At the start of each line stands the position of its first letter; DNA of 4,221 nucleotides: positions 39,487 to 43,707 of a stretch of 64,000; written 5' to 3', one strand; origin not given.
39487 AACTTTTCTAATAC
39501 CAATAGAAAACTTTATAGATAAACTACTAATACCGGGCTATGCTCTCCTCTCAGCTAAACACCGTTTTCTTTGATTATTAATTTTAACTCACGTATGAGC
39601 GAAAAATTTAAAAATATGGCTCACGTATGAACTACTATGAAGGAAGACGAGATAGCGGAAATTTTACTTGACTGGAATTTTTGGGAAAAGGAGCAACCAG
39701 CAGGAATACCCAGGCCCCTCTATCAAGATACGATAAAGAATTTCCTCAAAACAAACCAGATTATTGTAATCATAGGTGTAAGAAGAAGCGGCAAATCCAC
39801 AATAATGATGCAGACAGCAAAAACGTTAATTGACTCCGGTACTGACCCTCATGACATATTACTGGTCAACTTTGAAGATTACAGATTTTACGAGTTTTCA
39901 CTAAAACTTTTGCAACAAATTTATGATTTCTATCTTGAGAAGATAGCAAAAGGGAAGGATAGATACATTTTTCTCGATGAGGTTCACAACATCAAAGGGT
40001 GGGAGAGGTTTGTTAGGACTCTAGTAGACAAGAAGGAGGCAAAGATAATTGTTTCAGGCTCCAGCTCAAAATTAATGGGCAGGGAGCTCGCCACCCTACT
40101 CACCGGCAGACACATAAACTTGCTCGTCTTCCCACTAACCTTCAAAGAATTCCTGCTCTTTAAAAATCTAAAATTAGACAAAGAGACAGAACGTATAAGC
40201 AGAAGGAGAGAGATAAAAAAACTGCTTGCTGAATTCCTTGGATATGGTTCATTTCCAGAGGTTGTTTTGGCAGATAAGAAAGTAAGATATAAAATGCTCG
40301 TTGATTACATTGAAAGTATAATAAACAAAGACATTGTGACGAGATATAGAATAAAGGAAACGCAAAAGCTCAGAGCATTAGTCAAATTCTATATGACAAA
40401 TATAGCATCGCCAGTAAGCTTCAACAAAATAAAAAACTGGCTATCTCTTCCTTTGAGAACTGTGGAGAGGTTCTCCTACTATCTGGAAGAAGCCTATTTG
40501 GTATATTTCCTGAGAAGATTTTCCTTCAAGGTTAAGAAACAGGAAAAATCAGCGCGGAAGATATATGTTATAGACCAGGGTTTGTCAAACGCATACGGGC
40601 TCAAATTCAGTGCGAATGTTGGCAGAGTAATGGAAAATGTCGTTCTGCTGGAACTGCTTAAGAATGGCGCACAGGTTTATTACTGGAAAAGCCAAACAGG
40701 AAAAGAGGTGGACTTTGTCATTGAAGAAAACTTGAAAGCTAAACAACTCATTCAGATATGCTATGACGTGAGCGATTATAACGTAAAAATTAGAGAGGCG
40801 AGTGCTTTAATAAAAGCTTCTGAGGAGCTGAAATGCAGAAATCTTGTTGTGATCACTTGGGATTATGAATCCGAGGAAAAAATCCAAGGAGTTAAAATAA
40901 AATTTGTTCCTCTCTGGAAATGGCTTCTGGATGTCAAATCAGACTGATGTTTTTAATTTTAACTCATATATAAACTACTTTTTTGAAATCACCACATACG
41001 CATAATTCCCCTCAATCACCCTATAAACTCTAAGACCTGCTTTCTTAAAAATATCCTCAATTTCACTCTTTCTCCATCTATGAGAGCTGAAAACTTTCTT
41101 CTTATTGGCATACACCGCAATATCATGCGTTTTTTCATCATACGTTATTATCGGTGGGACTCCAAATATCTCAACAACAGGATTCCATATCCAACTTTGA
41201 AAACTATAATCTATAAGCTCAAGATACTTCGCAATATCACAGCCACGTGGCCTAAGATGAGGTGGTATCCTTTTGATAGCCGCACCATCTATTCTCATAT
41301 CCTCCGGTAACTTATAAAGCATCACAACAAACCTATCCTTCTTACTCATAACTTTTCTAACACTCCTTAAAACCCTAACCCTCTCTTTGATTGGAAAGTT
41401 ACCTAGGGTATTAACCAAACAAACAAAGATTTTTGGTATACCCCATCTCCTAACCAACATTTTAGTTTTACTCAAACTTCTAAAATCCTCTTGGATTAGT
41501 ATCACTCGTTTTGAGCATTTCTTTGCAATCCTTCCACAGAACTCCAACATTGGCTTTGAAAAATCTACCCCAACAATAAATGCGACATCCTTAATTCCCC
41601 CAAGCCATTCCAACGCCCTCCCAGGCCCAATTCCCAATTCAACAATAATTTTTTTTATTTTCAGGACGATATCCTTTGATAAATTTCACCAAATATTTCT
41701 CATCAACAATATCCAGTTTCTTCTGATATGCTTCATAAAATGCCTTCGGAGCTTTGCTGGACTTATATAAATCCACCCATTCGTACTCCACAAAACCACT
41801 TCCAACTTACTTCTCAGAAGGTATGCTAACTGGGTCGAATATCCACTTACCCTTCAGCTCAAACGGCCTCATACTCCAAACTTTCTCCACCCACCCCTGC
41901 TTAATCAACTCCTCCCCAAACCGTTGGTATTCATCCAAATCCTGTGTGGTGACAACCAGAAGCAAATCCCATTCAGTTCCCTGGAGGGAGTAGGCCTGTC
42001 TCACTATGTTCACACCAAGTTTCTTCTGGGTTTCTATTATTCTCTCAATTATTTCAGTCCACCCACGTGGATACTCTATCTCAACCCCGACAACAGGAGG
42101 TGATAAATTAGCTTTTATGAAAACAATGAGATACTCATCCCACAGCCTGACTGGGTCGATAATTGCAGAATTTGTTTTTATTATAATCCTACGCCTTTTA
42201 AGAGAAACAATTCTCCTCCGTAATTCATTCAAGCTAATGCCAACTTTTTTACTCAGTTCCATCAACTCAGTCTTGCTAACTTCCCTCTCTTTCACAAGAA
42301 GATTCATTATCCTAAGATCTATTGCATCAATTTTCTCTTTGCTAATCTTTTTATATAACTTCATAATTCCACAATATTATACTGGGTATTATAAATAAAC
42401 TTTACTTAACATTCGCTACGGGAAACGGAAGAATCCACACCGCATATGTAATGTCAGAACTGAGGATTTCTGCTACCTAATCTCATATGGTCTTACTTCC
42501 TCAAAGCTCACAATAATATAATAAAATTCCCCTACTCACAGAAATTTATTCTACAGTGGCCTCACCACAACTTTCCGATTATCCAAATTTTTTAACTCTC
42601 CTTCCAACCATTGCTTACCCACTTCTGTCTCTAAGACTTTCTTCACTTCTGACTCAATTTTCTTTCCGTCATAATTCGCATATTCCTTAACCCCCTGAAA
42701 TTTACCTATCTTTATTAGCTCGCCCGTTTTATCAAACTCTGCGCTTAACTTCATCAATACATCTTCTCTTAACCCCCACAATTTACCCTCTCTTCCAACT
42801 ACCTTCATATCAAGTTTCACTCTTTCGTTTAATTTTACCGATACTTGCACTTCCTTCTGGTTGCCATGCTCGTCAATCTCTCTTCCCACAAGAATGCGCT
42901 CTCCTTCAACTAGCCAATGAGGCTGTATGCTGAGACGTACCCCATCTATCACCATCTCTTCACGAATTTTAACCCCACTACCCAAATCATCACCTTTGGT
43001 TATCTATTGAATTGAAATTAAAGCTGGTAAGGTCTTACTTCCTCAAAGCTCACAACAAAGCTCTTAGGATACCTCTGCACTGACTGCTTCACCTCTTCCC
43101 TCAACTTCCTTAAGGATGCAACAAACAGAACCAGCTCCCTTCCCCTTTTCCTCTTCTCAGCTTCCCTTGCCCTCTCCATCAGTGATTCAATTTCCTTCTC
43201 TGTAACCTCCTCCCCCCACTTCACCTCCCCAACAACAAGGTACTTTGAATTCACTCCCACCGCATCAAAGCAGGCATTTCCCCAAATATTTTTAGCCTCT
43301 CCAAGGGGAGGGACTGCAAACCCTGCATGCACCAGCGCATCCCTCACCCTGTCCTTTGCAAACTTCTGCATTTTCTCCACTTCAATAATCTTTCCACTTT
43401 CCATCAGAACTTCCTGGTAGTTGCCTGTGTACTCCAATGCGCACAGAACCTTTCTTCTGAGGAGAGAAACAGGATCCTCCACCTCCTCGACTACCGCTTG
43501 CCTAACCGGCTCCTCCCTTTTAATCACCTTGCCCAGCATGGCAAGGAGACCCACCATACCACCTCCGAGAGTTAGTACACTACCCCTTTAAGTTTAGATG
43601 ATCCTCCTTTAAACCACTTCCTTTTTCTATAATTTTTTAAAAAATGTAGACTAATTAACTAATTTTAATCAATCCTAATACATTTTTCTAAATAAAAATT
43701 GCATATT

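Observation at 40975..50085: Twice-occurring cassette: unknown small protein, Lrp/AsnC-like regulator and class I SAM methyltransferase, linked to a putative PD-(D/E)xK nuclease and COG1373 ATPases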

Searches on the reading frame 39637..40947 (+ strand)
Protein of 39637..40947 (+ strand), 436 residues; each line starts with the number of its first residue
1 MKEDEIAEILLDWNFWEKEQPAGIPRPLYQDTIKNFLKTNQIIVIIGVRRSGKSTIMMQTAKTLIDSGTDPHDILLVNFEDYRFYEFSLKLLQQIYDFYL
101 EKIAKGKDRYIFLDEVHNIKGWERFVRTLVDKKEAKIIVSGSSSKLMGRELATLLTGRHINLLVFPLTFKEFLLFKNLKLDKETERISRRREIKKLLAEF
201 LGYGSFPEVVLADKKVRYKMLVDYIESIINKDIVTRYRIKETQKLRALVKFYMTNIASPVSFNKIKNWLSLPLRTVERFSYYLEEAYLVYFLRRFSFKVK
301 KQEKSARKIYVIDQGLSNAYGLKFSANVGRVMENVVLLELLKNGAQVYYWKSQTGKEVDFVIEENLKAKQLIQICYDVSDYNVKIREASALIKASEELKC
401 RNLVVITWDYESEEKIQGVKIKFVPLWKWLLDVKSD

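Call 4: search_protein_families(library=pfam, max_evalue=0.01, proteins=[window:39637-40947:+])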
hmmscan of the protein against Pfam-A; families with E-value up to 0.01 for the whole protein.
window:39637-40947:+ (436 aa): 6 families
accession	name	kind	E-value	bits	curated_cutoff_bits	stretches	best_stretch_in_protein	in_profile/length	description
PF13173.12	AAA_14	-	2.1e-36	125.2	27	1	40-173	2-129/129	AAA domain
PF13635.12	DUF4143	-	1.5e-27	96.7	28.1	1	231-376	2-159/160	Domain of unknown function (DUF4143)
PF01637.24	ATPase_2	-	6.2e-06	26.6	33.2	0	38-82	18-60/225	ATPase domain predominantly from Archaea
PF20720.3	nSTAND3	-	0.00035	20.8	27.2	1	32-74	9-51/155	Novel STAND NTPase 3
PF25199.1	nSTAND_NTPase5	-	0.0005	20.3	34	0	38-136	39-127/145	Novel STAND NTPase 5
PF13401.12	AAA_22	-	0.0016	19.2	27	0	39-143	4-124/130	AAA domain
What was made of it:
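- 39637..40947 (+): COG1373-type ATPase A, an independent PDC-S01 candidate that converges on mtA. Pfam AAA_14 (E 2e-36) and DUF4143 (E 1.5e-27) (call 4).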

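Call 16: search_protein_families(library=padloc, max_evalue=0.01, proteins=[window:39637-40947:+])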
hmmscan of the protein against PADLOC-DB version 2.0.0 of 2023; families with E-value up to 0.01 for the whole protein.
window:39637-40947:+ (436 aa): 8 families
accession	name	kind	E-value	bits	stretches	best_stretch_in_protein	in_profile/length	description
PDLC04787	PDC-S01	-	2.3e-122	406.8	1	22-432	9-408/412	-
PDLC04789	PDC-S01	-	1.5e-51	173.6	1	29-368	6-333/375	-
PDLC04790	PDC-S01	-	2.3e-36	123.4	1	30-367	17-358/422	-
PDLC04791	PDC-S01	-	5.4e-27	92.5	1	39-367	18-343/395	-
PDLC04786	PDC-S01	-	1.1e-18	65.2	1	41-366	21-377/439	-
PDLC04792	PDC-S01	-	2.8e-18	63.7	1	30-407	7-412/452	-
PDLC04788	PDC-S01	-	4.6e-14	50.2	1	43-365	22-372/448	-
PDLC04140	mad8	-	3.8e-08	31.2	1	37-225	24-150/314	mads_8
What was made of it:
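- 39637..40947 (+): PADLOC PDC-S01, E 2.3e-122 (call 16).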

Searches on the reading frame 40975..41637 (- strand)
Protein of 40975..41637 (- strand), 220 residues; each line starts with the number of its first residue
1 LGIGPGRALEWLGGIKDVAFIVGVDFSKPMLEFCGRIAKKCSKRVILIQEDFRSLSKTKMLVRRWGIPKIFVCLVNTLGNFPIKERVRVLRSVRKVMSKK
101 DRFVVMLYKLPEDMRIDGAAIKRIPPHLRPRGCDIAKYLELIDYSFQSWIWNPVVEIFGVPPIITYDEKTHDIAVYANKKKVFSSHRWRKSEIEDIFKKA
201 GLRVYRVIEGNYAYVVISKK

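Call 4: search_protein_families(library=pfam, max_evalue=0.01, proteins=[window:40975-41637:-])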
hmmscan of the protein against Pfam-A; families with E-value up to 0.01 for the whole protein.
window:40975-41637:- (220 aa): 4 families
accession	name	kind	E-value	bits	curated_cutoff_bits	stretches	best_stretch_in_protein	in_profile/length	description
PF10017.15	Methyltransf_33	-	6.8e-06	25.8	23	1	44-105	116-175/304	Histidine-specific methyltransferase, SAM-dependent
PF13649.12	Methyltransf_25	-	4.4e-05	24.5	27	1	1-97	4-93/97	Methyltransferase domain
PF08241.18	Methyltransf_11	-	0.0011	20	21.2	1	1-55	3-54/95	Methyltransferase domain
PF13847.12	Methyltransf_31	-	0.0021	18.2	27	1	19-115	29-123/145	Methyltransferase domain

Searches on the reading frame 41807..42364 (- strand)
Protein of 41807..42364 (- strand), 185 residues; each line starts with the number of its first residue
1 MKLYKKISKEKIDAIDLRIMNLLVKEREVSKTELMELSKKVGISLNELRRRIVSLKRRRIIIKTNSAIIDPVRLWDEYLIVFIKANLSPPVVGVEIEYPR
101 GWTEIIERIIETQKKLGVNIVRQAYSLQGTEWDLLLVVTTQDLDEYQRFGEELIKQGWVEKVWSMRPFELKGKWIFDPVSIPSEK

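Call 4: search_protein_families(library=pfam, max_evalue=0.01, proteins=[window:41807-42364:-])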
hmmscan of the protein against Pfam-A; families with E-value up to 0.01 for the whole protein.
window:41807-42364:- (185 aa): 3 families
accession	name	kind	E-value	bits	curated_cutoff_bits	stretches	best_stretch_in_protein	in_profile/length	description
PF13404.12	HTH_AsnC-type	-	6.1e-05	23.2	27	1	12-55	1-41/42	AsnC-type helix-turn-helix domain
PF01037.27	AsnC_trans_reg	-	0.00012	22.3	25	1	118-154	21-56/73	Lrp/AsnC ligand binding domain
PF13412.12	HTH_24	-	0.0088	16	21.9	0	13-61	2-47/48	Winged helix-turn-helix DNA-binding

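Call 15: search_protein_families(library=ncbifam, max_evalue=0.01, proteins=[window:41807-42364:-])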
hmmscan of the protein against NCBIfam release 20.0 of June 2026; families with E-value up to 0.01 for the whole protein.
window:41807-42364:- (185 aa): 6 families
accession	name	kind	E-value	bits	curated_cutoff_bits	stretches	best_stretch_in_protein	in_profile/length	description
NF008370.0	PRK11169.1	equivalog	9.7e-10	38.4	233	1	5-156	5-138/164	leucine-responsive transcriptional regulator Lrp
NF053758.1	ChrTpTrnRegChrS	equivalog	4.8e-05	23.2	250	1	3-74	3-70/158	chromate efflux transcriptional regulator ChrS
NF040820.1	trans_reg_LrpA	equivalog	0.0011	18.9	250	1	12-75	2-61/141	HTH-type transcriptional regulator LrpA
NF008384.0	PRK11179.1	equivalog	0.0044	16.8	227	1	9-74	4-65/153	transcriptional regulator AsnC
NF040947.1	trans_reg_LysM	equivalog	0.0049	16.6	180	0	12-63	1-49/136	HTH-type transcriptional regulator LysM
NF047688.1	LIMLP_19325_fam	subfamily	0.0082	15.9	70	0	27-51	11-35/54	LIMLP_19325 family protein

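Call 16: search_protein_families(library=padloc, max_evalue=0.01, proteins=[window:41807-42364:-])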
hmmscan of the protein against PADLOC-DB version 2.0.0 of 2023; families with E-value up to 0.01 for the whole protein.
window:41807-42364:- (185 aa): 0 families

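Call 46: find_encoding_contigs(protein=window:41807-42364:-, flank=6000, max_places=4)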
Protein window:41807-42364:- (185 aa): 1 contig read that carries it; 1 place shown.
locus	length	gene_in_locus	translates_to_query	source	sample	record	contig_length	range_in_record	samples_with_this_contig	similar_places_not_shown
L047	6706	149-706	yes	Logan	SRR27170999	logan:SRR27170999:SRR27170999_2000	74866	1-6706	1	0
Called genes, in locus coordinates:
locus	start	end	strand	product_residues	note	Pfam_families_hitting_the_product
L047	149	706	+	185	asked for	-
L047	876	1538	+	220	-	PF10017:Methyltransf_33 (faint)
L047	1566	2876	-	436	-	PF01637:ATPase_2 (faint), PF13173:AAA_14, PF13635:DUF4143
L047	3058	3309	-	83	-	PF05016:ParE_toxin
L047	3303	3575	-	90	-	PF04014:MazE_antitoxin (weak)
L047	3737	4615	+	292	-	PF01180:DHO_dh, PF01207:Dus (faint)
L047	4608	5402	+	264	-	PF10418:DHODB_Fe-S_bind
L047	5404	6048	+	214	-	PF00156:Pribosyltran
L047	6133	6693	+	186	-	-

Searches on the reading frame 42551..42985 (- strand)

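Call 4: search_protein_families(library=pfam, max_evalue=0.01, proteins=[window:42551-42985:-])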
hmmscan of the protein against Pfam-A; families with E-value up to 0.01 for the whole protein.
window:42551-42985:- (144 aa): 0 families

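Call 15: search_protein_families(library=ncbifam, max_evalue=0.01, proteins=[window:42551-42985:-])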
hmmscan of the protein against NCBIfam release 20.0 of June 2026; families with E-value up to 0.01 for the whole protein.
window:42551-42985:- (144 aa): 0 families

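Call 16: search_protein_families(library=padloc, max_evalue=0.01, proteins=[window:42551-42985:-])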
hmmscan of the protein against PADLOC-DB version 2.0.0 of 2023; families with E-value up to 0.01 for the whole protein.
window:42551-42985:- (144 aa): 0 families

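Call 89: search_protein_families(library=phrogs, max_evalue=0.01, proteins=[window:42551-42985:-])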
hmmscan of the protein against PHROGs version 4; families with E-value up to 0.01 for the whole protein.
window:42551-42985:- (144 aa): 1 family
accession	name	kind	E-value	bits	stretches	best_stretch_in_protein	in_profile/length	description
phrog_29773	-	unknown function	0.0083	15.9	1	41-130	173-263/534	-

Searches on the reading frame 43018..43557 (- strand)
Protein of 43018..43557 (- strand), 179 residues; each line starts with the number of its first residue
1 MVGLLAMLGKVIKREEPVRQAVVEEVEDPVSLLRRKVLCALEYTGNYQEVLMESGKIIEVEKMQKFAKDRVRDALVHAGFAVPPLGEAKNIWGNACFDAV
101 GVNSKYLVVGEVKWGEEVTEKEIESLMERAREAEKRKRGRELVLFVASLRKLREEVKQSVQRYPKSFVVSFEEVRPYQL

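Call 4: search_protein_families(library=pfam, max_evalue=0.01, proteins=[window:43018-43557:-])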
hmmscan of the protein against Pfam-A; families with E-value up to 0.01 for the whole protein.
window:43018-43557:- (179 aa): 0 families

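Call 15: search_protein_families(library=ncbifam, max_evalue=0.01, proteins=[window:43018-43557:-])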
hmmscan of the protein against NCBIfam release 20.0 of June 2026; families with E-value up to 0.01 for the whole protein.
window:43018-43557:- (179 aa): 0 families

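Call 16: search_protein_families(library=padloc, max_evalue=0.01, proteins=[window:43018-43557:-])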
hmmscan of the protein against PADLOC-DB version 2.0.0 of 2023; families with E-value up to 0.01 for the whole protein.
window:43018-43557:- (179 aa): 0 families

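Call 31: search_solved_structures(query=A3, max_evalue=10, show_alignments=3)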
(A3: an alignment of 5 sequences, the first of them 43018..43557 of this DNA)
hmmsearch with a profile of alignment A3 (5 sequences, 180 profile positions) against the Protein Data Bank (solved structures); distinct sequences matched with E-value up to 10: 7.
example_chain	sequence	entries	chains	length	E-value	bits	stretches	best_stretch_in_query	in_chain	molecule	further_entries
3kkb_A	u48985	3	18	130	0.29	13.9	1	18-80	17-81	Sensor protein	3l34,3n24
4llc_A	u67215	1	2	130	0.36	13.6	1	18-80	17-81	Probable two-component sensor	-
4lle_A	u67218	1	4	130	0.55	13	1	18-80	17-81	Probable two-component sensor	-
3u7i_A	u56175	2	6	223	1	12.1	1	26-66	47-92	FMN-dependent NADH-azoreductase 1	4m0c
2b2a_A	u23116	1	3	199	1.1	12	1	24-65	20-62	Telomerase reverse transcriptase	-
9h8t_K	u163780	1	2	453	1.5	11.6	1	52-106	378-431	Ubiquinol-cytochrome c reductase core protein 2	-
3w40_A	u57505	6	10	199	1.6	11.5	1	116-141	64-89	Phosphoserine phosphatase RsbX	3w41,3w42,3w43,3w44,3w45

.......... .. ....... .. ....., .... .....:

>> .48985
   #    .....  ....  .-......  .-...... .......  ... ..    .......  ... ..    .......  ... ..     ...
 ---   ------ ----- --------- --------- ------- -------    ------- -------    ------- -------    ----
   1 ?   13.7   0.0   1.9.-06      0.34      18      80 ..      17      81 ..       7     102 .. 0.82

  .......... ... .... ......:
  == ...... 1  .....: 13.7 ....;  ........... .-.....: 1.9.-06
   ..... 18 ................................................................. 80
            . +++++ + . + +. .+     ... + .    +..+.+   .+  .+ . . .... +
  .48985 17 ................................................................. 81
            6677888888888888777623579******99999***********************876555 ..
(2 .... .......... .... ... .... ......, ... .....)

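Call 89: search_protein_families(library=phrogs, max_evalue=0.01, proteins=[window:43018-43557:-])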
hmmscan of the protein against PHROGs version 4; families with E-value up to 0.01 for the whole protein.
window:43018-43557:- (179 aa): 0 families
